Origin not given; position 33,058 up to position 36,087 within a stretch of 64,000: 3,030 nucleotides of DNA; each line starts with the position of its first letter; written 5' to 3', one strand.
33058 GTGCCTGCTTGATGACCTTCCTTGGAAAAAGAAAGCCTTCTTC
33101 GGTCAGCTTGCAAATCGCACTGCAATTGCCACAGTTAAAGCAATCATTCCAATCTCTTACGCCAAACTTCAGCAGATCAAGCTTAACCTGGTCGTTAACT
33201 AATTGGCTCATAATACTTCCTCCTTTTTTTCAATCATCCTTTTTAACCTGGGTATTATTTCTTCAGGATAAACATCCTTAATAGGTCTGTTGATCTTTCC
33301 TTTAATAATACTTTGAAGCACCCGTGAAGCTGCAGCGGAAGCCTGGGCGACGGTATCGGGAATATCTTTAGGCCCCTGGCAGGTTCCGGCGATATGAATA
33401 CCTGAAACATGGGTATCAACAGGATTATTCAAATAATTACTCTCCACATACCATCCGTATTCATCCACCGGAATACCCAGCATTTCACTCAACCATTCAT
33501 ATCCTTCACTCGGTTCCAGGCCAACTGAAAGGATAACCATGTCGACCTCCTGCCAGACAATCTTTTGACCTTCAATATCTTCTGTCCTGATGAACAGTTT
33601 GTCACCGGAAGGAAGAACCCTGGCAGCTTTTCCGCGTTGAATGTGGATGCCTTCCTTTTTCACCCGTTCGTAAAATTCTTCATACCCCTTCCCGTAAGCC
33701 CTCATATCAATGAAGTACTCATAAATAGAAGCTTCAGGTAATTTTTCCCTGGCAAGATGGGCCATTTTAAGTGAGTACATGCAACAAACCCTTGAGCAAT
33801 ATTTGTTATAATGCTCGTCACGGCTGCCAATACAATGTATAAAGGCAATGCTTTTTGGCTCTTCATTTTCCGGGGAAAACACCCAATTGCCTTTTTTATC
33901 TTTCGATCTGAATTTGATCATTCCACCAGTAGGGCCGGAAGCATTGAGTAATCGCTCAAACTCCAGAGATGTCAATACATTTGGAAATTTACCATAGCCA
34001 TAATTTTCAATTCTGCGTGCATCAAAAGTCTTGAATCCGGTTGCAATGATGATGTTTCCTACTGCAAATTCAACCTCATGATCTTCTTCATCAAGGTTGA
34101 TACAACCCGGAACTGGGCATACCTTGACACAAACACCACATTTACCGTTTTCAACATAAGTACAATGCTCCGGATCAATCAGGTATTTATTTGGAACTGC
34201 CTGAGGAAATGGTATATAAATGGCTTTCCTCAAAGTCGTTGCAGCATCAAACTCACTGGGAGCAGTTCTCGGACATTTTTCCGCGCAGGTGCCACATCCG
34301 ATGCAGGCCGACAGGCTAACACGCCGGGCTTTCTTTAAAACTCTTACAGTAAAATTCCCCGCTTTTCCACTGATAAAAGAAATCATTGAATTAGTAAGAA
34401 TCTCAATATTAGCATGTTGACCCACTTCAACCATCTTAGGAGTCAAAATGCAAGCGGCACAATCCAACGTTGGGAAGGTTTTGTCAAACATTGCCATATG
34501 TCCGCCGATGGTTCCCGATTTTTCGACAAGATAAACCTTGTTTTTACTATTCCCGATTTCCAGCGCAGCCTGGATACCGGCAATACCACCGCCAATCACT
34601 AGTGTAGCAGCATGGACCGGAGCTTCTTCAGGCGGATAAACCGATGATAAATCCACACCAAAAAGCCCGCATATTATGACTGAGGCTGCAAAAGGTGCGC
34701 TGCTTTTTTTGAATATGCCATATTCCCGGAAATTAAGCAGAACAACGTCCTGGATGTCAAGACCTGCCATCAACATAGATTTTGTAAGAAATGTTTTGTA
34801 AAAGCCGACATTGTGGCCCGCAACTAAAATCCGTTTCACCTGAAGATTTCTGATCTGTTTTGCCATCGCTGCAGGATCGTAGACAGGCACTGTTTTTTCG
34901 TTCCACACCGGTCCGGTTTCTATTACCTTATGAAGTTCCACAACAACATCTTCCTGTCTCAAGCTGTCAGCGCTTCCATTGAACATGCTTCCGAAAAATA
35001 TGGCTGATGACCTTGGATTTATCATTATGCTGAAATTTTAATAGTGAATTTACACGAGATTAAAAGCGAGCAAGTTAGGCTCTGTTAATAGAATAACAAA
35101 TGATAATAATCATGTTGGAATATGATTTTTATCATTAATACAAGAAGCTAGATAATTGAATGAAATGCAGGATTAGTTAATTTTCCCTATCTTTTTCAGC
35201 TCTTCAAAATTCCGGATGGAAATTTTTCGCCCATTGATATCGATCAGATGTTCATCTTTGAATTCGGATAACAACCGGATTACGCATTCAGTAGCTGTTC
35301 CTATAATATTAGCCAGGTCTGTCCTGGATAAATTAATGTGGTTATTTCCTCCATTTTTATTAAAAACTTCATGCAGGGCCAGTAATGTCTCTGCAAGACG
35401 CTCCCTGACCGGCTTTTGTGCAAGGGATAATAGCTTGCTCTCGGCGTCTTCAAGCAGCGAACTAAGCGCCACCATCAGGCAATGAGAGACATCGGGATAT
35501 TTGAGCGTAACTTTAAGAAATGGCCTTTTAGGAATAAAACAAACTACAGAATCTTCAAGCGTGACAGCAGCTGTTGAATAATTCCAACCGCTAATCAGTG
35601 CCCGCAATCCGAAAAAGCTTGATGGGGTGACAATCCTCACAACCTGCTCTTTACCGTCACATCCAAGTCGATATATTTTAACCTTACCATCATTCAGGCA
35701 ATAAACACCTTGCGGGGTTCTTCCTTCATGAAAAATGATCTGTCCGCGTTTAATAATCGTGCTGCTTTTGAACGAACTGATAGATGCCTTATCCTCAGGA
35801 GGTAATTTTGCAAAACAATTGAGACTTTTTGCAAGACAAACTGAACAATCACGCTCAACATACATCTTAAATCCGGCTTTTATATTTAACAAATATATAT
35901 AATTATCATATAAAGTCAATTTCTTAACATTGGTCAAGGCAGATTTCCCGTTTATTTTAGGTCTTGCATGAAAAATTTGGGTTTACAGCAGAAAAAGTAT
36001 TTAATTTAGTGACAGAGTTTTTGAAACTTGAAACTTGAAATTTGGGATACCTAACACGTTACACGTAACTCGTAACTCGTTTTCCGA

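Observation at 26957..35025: Mvh-type [NiFe] hydrogenase operon wired to a Qmo-like membrane module instead of HdrBC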

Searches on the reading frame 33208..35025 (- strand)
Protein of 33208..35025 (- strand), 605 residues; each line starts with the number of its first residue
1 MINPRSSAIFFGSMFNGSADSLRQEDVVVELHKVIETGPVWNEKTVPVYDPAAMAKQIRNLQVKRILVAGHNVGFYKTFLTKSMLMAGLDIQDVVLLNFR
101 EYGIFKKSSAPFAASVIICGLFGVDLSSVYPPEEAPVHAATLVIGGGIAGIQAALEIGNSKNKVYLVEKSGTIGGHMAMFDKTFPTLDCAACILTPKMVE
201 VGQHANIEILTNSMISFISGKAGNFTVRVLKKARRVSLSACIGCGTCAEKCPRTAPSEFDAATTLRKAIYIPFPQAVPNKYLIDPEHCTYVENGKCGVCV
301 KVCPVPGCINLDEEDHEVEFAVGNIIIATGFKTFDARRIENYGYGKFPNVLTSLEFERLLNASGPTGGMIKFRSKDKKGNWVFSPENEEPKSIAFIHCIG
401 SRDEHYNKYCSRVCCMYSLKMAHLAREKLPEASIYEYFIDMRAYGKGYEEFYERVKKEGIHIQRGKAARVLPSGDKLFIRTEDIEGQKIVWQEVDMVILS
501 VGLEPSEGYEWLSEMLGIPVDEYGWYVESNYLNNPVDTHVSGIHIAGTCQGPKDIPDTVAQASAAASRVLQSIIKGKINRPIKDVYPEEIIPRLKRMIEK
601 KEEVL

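Call 3: search_protein_families(library=pfam, proteins=[window:33208-35025:-], max_evalue=0.01)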
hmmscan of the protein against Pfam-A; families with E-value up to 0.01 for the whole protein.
window:33208-35025:- (605 aa): 16 families
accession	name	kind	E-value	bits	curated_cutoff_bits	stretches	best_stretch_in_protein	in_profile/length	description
PF07992.20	Pyr_redox_2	-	3.8e-15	56.5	26.1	2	141-336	3-114/291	Pyridine nucleotide-disulphide oxidoreductase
PF12831.13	FAD_oxidored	-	2.4e-06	27.6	27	1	142-178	3-39/416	FAD dependent oxidoreductase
PF13237.11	Fer4_10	-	3.2e-06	27.4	25.5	1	225-252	26-53/53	4Fe-4S dicluster domain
PF12838.12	Fer4_7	-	3.5e-06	27.8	27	1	241-305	2-50/52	4Fe-4S dicluster domain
PF13450.12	NAD_binding_8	-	4.1e-05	24.2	21.9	1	143-194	1-52/68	NAD(P)-binding Rossmann-like domain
PF00037.32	Fer4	-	6.9e-05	22.9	21.1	1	237-253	4-20/24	4Fe-4S binding domain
PF00890.30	FAD_binding_2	-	0.0001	22.1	20.4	1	142-178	3-39/414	FAD binding domain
PF13484.11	Fer4_16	-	0.00014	23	30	1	241-305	2-65/66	4Fe-4S double cluster binding domain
PF17179.9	Fer4_22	-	0.00022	22.5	27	0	228-253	68-93/95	4Fe-4S dicluster domain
PF13183.11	Fer4_8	-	0.00027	21.8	27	1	238-253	2-66/68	4Fe-4S dicluster domain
PF01134.28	GIDA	-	0.00073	19.1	22.1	1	142-174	3-36/391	Glucose inhibited division protein A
PF13187.11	Fer4_9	-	0.0012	19.3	27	1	240-307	1-50/52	4Fe-4S dicluster domain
PF03486.20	HI0933_like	-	0.0012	18.7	50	1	141-178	3-40/244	HI0933-like protein Rossmann domain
PF12797.12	Fer4_2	-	0.0045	17.3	24.5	1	236-252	5-21/22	4Fe-4S binding domain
PF12837.12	Fer4_6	-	0.0051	17.1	25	1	237-252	5-20/24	4Fe-4S binding domain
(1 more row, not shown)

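Call 4: search_protein_families(library=ncbifam, proteins=[window:33208-35025:-], max_evalue=0.01)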
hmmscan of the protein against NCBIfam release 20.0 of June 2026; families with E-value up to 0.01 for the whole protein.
window:33208-35025:- (605 aa): 42 families (the best 25 are shown)
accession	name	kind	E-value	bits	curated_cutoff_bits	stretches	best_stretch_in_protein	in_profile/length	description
NF040770.1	hetero_SS_HdrA2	exception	6.8e-158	527.1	1100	1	54-579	50-566/777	CoB-CoM heterodisulfide reductase HdrA2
NF041778.1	hetero_SS_HdrA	equivalog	8.7e-121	404.1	1400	1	54-578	54-575/771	ferredoxin:CoB-CoM heterodisulfide reductase subunit HdrA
NF041891.1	hdrA_Methbact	equivalog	3.8e-109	366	1300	1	127-577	122-560/762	ferredoxin:CoB-CoM heterodisulfide reductase subunit HdrA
TIGR01350.1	lipoamide_DH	equivalog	2.1e-06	26.7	408.8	0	141-175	4-37/461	dihydrolipoyl dehydrogenase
NF005560.0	PRK07233.1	equivalog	5.5e-06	25.5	252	1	142-182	4-44/435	hypothetical protein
NF058577.1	FdxA_fam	equivalog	2.6e-05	24.3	65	1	239-255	7-23/52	4Fe-4S ferredoxin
NF033683.1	di_4Fe-4S_YfhL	equivalog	3.4e-05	24.1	86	1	279-318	29-69/80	YfhL family 4Fe-4S dicluster ferredoxin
TIGR00275.1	TIGR00275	subfamily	3.7e-05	22.7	183.8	1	142-175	2-35/401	aminoacetone oxidase family FAD-binding enzyme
NF008845.0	PRK11883.1-5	equivalog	3.8e-05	22.2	560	0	530-573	422-465/468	protoporphyrinogen oxidase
TIGR03467.1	HpnE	equivalog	3.9e-05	23.2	283.05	1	142-183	2-43/430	hydroxysqualene dehydroxylase HpnE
TIGR03315.1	Se_ygfK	equivalog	4.3e-05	21.2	835.3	1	480-601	751-864/1012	putative selenate reductase subunit YgfK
NF006183.0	PRK08318.1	equivalog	4.4e-05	22.4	335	1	232-317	335-403/422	NAD-dependent dihydropyrimidine dehydrogenase subunit PreA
TIGR01372.1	soxA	subfamily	5.9e-05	21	1164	1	135-212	165-241/996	sarcosine oxidase subunit alpha family protein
NF041087.1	bile_acid_BaiCD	equivalog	7.7e-05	21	825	1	140-212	382-452/642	bile acid Fe-S flavoenzyme BaiCD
NF045637.1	carotdesatCrtDProt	equivalog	0.00011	20.8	580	1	142-198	2-58/485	1-hydroxycarotenoid 3,4-desaturase CrtD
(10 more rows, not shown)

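Call 16: search_solved_structures(query=window:33208-35025:-, max_evalue=0.00001)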
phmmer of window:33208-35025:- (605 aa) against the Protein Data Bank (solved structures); distinct sequences matched with E-value up to 0.00001: 6.
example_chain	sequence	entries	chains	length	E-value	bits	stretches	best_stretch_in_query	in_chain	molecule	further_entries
5odc_A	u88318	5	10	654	1.9e-129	435.9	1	54-579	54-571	Heterodisulfide reductase, subunit A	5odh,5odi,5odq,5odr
8rvv_A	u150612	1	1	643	7e-129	434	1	54-579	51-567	H(2):CoB-CoM heterodisulfide,ferredoxin reductase subunit A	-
8rvu_a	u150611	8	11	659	7.6e-129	433.9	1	54-579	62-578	H(2):CoB-CoM heterodisulfide,ferredoxin reductase subunit A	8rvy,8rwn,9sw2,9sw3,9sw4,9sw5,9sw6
9sfi_A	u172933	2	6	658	1.1e-118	400.4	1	54-578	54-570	CoB--CoM heterodisulfide reductase iron-sulfur subunit A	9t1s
7bkb_A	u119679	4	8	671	2.1e-111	376.3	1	131-577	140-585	CoB--CoM heterodisulfide reductase iron-sulfur subunit A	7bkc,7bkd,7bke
6tjr_A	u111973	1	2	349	4.3e-37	130.9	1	323-570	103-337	Fumarate reductase/succinate dehydrogenase flavoprotein domain protein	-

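Call 37: search_solved_structures(query=window:33208-35025:-, max_evalue=1e-100, show_alignments=1)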
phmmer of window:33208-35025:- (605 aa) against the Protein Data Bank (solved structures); distinct sequences matched with E-value up to 1e-100: 5.
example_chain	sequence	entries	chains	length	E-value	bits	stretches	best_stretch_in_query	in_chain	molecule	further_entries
5odc_A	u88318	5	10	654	1.9e-129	435.9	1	54-579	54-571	Heterodisulfide reductase, subunit A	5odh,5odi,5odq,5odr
8rvv_A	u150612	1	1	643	7e-129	434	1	54-579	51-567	H(2):CoB-CoM heterodisulfide,ferredoxin reductase subunit A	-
8rvu_a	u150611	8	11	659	7.6e-129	433.9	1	54-579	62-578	H(2):CoB-CoM heterodisulfide,ferredoxin reductase subunit A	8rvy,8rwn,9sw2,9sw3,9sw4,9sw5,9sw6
9sfi_A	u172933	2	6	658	1.1e-118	400.4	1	54-578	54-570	CoB--CoM heterodisulfide reductase iron-sulfur subunit A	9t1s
7bkb_A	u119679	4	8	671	2.1e-111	376.3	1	131-577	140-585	CoB--CoM heterodisulfide reductase iron-sulfur subunit A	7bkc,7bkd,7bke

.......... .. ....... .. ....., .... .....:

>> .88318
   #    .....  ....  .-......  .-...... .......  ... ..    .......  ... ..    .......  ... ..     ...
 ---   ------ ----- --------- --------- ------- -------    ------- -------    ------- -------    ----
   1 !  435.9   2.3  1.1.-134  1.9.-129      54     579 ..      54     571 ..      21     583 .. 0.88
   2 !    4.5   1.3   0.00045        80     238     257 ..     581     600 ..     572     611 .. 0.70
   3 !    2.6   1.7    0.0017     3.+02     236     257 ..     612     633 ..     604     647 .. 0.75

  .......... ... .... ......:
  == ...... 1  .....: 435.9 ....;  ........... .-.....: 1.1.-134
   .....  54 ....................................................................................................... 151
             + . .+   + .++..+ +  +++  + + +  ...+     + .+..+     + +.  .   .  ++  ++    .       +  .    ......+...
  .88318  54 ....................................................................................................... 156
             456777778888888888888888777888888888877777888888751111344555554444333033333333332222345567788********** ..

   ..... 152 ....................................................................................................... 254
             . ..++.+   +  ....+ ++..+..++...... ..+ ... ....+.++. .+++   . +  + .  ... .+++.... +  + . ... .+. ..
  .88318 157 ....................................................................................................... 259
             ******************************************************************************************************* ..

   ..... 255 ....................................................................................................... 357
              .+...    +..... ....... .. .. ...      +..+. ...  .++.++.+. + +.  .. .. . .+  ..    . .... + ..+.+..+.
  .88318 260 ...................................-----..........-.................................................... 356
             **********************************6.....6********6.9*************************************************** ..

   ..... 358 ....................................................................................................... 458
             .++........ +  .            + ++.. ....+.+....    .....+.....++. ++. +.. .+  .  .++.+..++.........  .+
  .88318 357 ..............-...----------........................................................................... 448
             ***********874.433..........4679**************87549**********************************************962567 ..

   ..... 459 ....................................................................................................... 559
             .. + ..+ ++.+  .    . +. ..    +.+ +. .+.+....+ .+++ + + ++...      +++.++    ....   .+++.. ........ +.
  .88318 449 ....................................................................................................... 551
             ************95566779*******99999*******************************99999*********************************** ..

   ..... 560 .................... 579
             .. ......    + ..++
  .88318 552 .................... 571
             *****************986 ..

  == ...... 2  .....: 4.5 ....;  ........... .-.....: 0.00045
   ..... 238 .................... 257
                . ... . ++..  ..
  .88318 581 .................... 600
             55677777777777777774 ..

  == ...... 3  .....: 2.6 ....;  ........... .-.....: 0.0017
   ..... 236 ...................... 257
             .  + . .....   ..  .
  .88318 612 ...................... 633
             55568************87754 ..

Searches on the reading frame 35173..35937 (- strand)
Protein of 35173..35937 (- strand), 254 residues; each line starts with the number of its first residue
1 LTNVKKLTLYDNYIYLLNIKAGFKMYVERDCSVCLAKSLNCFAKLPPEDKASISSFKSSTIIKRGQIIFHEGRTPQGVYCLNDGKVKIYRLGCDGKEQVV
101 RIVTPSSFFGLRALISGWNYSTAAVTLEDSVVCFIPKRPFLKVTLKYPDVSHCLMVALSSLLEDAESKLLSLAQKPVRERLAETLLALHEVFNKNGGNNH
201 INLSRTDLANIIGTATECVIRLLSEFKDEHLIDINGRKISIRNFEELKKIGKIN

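Call 3: search_protein_families(library=pfam, proteins=[window:35173-35937:-], max_evalue=0.01)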
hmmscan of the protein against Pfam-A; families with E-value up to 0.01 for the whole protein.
window:35173-35937:- (254 aa): 3 families
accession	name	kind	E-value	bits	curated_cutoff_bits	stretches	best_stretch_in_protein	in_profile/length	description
PF00027.35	cNMP_binding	-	1.4e-21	76.6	27.5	1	62-144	4-86/89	Cyclic nucleotide-binding domain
PF13545.12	HTH_Crp_2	-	4.2e-16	59.1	27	1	179-250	1-70/70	Crp-like helix-turn-helix domain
PF00325.26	Crp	-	0.00021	21.4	21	1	202-232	2-32/32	Bacterial regulatory proteins, crp family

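Call 4: search_protein_families(library=ncbifam, proteins=[window:35173-35937:-], max_evalue=0.01)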
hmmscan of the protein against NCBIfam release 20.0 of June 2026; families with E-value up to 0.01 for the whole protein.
window:35173-35937:- (254 aa): 13 families
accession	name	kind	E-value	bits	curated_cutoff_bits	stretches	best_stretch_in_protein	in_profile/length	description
NF008365.0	PRK11161.1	subfamily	2.1e-24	86.1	228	1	61-251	51-243/250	fumarate/nitrate reduction transcriptional regulator Fnr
NF050806.1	TransRegFixKCaul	equivalog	7.5e-19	67.8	300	1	58-249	24-212/215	transcriptional regulator FixK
NF045989.1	TransRegFnrLRhodb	equivalog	2.6e-17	62.8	300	1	27-248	6-232/245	transcriptional regulator FnrL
TIGR03697.1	NtcA_cyano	equivalog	4.9e-16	59.1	244.95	1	65-244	1-185/193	global nitrogen regulator NtcA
NF008732.0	PRK11753.1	equivalog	3.2e-15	56.2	266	1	66-241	32-210/214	cAMP-activated global transcriptional regulator CRP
NF010499.0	PRK13918.1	equivalog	2.9e-13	49.8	274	1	54-252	9-202/205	CRP/FNR family transcriptional regulator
NF006901.0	PRK09392.1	equivalog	4.2e-13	49.2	211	1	64-251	37-221/236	transcriptional activator FtrB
NF052518.1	TransRegLdrP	equivalog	3.7e-12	46.7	300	1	62-248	4-185/195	transcriptional regulator LdrP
NF007707.0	PRK10402.1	subfamily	3.3e-07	30.1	180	1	60-250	34-217/226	transcriptional regulator YeiL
NF050815.1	TransActFtrBCaul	equivalog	2.4e-06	27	300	1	62-251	37-223/251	transcriptional activator FtrB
NF053664.1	TransRegPtrACyano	equivalog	3.3e-06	26.5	300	1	78-237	30-185/196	Crp/Fnr family transcriptional regulator PtrA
NF041163.2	encap_f2b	equivalog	0.00027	20.2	400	1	61-153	99-192/450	family 2B encapsulin nanocompartment shell protein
NF058543.1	ActPatMycb56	equivalog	0.00044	19.2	460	1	39-155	1-115/317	acetyltransferase Pat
